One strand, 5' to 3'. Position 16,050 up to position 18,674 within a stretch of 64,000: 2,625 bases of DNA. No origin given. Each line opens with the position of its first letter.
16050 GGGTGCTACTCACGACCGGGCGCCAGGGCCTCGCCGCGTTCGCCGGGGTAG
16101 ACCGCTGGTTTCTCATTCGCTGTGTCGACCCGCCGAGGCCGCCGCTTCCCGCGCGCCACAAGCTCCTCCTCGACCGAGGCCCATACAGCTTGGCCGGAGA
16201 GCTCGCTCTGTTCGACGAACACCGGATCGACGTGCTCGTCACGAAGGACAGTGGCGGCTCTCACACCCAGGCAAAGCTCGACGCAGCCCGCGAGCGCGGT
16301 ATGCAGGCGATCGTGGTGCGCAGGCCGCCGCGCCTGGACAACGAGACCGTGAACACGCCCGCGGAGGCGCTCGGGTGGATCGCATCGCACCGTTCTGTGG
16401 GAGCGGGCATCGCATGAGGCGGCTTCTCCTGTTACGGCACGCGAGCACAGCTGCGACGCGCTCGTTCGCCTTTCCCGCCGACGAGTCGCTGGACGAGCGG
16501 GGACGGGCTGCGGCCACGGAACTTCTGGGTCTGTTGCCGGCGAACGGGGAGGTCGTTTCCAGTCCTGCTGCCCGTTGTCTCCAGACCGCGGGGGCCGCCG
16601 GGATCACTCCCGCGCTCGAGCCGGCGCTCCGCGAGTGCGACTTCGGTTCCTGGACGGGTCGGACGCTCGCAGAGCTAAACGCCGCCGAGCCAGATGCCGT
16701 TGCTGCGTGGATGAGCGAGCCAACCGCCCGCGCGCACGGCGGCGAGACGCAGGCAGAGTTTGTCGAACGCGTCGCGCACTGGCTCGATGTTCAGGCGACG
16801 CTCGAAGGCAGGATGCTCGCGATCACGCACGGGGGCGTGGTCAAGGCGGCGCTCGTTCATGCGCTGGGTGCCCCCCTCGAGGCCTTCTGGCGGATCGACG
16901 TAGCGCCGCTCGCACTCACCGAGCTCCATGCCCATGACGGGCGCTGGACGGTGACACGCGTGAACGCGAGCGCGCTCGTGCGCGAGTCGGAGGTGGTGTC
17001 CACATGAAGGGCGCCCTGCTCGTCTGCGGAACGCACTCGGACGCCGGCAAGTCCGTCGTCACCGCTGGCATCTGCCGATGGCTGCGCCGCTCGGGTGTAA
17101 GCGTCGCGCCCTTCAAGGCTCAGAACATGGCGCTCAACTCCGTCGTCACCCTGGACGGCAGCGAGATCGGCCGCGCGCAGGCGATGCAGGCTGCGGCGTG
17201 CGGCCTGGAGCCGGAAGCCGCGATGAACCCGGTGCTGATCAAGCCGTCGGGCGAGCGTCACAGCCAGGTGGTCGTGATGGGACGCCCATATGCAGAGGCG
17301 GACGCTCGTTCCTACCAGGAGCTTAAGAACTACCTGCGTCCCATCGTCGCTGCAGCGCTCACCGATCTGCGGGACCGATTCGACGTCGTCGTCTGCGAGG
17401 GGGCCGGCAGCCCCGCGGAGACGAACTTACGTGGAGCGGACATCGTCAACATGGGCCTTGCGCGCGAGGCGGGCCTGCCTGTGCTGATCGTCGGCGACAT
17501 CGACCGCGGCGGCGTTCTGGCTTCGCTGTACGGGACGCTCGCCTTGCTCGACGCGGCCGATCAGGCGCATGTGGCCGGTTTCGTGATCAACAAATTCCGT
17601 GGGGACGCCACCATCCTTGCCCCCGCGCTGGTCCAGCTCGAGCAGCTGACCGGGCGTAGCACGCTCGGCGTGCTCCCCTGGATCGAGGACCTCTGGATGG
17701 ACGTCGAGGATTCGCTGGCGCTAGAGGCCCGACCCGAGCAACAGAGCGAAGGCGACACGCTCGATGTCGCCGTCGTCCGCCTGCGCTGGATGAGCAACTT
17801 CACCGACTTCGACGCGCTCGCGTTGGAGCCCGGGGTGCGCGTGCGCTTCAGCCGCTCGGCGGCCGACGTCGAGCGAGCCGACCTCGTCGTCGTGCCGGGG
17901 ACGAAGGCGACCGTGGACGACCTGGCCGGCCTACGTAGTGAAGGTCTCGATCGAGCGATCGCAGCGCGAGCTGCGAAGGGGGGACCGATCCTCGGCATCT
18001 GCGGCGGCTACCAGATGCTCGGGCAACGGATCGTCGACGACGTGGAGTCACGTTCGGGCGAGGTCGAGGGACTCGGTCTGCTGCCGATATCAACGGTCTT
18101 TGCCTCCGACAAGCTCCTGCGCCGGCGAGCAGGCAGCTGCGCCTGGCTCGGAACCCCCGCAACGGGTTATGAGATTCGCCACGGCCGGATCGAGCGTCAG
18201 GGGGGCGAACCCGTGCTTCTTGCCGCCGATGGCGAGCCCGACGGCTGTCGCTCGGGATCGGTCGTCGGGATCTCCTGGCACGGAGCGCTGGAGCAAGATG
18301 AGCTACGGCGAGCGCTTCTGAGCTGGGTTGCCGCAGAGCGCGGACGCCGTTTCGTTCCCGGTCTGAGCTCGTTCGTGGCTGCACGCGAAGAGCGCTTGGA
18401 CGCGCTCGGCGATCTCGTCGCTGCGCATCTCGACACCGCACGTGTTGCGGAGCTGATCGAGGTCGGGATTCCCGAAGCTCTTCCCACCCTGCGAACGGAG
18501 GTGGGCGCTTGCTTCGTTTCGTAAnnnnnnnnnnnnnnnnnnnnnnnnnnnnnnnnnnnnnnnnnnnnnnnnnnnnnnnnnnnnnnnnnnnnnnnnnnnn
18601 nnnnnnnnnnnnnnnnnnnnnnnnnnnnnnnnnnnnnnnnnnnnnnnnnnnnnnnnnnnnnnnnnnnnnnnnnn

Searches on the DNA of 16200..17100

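Call 76: search_rna_families(source=window, start=16200, end=17100, threshold=evalue, max_evalue=1)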
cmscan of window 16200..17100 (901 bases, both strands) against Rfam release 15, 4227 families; matches with E-value up to 1: 0.
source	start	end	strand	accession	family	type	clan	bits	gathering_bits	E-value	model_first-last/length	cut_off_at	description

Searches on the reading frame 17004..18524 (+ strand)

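Call 28: search_protein_families(library=pfam, proteins=[window:17004-18524:+], max_evalue=0.01)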
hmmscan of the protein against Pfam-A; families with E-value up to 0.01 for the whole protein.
window:17004-18524:+ (506 aa): 4 families
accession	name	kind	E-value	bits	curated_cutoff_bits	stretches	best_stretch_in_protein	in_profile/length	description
PF07685.20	GATase_3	-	4.7e-47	160.6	27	1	254-433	1-195/196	CobB/CobQ-like glutamine amidotransferase domain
PF01656.29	CbiA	-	9.2e-20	71.3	25.4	1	6-231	2-116/125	CobQ/CobB/MinD/ParA nucleotide binding domain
PF13500.12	AAA_26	-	1.2e-15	58.4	27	1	4-230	2-194/198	AAA domain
PF00117.34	GATase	-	0.0031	17.7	22.8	1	291-353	42-99/190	Glutamine amidotransferase class-I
